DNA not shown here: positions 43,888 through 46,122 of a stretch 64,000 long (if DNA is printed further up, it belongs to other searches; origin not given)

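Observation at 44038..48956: BREX methyltransferase PglX split into catalytic and C-terminal ORFs with a Fic gene wedged between them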

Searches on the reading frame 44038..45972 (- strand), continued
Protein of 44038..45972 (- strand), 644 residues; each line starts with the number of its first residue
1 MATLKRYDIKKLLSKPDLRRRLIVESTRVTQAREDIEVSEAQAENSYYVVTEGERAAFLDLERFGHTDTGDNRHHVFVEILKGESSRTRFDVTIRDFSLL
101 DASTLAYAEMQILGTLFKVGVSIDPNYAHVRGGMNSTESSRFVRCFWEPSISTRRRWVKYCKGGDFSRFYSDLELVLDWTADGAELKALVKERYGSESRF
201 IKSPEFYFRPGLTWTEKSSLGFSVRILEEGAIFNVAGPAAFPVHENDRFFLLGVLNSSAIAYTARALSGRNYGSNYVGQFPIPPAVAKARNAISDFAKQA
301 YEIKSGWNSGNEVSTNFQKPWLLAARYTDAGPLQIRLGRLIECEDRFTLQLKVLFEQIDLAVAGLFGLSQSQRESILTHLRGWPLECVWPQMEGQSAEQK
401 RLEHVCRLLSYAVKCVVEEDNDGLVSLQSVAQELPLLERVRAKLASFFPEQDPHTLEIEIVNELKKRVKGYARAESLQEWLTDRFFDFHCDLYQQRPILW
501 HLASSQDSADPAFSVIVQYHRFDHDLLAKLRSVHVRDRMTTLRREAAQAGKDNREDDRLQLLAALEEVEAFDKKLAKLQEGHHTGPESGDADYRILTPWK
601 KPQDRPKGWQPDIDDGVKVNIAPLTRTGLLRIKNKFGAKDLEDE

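Call 56: fold_search(model_id=the predicted structure, library=pdb)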
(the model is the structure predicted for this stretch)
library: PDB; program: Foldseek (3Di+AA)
matches with E <= 10: 113; with E <= 0.001: 45
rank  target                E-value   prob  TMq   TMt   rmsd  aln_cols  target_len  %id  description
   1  9ewz_C                1.1e-21  1.00  0.63  0.35   6.0       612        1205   20  Cryo-EM structure of the E. coli BrxX methyltransferase in complex with DNA (released 2025-03-05)
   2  8zek_A                3.9e-21  1.00  0.62  0.35   9.0       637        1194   20  Cryo-EM structure of the E. coli BrxX methyltransferase complexed with Ocr (released 2024-12-11)
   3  9ex7_A                8.4e-21  1.00  0.63  0.35   4.5       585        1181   20  Cryo-EM structure of the E. coli BrxX methyltransferase in complex with Ocr (released 2025-03-05)
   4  8c45_B                1.0e-20  1.00  0.65  0.36   5.5       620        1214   19  PglX methyltransferase from the Salmonella BREX phage defence system (aka BrxX) (released 2024-07-10)
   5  8c45_A                1.9e-20  1.00  0.60  0.33   4.4       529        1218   18  PglX methyltransferase from the Salmonella BREX phage defence system (aka BrxX) (released 2024-07-10)
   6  8q56_A                3.1e-20  1.00  0.65  0.36   4.7       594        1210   18  PglX methyltransferase of Salmonella BREX phage defence system (aka BrxX) bound to inhibitor Ocr (released 2024-08-21)
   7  7lt5_C                2.3e-07  1.00  0.28  0.32   5.3       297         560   12  CamA Adenine Methyltransferase Complexed to Cognate Substrate DNA and Cofactor SAH (released 2021-05-19)
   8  8cy2_A                2.3e-07  1.00  0.29  0.34  11.7       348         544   14  CamA Adenine Methyltransferase Complexed to Cognate Substrate DNA and Inhibitor APNEA (Compound 9) (released 2023-01-11)
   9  7rfk_C                2.6e-07  1.00  0.29  0.33   5.8       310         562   13  CamA Adenine Methyltransferase Complexed to Cognate Substrate DNA and Inhibitor Sinefungin (released 2021-09-15)
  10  7rfn_C                3.4e-07  1.00  0.30  0.35  11.8       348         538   13  CamA Adenine Methyltransferase Complexed to Cognate Substrate DNA and Inhibitor SGC8158 (released 2021-09-15)
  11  7qw6_A                3.6e-07  1.00  0.29  0.34   4.8       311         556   12  Adenine-specific DNA methyltransferase M.BseCI complexed with AdoHcy and cognate hemimethylated DNA duplex (released 2023-01-25)
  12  8fs1_C                3.7e-07  1.00  0.29  0.35  11.7       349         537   14  CamA Adenine Methyltransferase Complexed to Cognate Substrate DNA and Inhibitor 11a (YD905) (released 2023-05-10)
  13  7rfl_A                3.9e-07  1.00  0.30  0.34  11.5       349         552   13  CamA Adenine Methyltransferase Complexed to Cognate Substrate DNA and Inhibitor SGC0946 (released 2021-09-15)
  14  7lt5_B                4.1e-07  1.00  0.29  0.33  11.1       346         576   14  CamA Adenine Methyltransferase Complexed to Cognate Substrate DNA and Cofactor SAH (released 2021-05-19)
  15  7rfl_C                4.8e-07  1.00  0.29  0.34  11.7       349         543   13  CamA Adenine Methyltransferase Complexed to Cognate Substrate DNA and Inhibitor SGC0946 (released 2021-09-15)
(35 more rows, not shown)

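Call 74: search_protein_families(library=pfam, proteins=[L047:12352-13221:-, L047:13309-14172:-, L047:14278-15867:-, L047:16148-16786:-, L047:13075-13806:+, L047:14894-15835:+], max_evalue=0.001)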
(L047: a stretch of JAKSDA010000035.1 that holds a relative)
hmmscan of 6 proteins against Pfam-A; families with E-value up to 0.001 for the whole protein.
L047:12352-13221:- (289 aa): 0 families

L047:13309-14172:- (287 aa): 2 families
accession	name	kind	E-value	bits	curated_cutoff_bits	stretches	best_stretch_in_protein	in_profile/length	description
PF13743.12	Thioredoxin_5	-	5.6e-23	82.1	27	1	85-253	4-163/186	Thioredoxin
PF01323.26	DSBA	-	4.3e-14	53.2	25.6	1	83-253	4-172/191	DSBA-like thioredoxin domain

L047:14278-15867:- (529 aa): 1 family
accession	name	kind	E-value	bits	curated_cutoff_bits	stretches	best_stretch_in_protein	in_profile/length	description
PF00144.29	Beta-lactamase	-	4.6e-60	204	27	1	210-513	13-313/329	Beta-lactamase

L047:16148-16786:- (212 aa): 2 families
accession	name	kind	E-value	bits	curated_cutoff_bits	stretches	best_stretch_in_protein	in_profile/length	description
PF00078.32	RVT_1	-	7.5e-11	42.6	29.6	1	14-92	145-204/205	Reverse transcriptase (RNA-dependent DNA polymerase)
PF00680.25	RdRP_1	-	6.8e-05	22.2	23.9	1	1-90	308-387/450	Viral RNA-dependent RNA polymerase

L047:13075-13806:+ (243 aa): 0 families

L047:14894-15835:+ (313 aa): 0 families
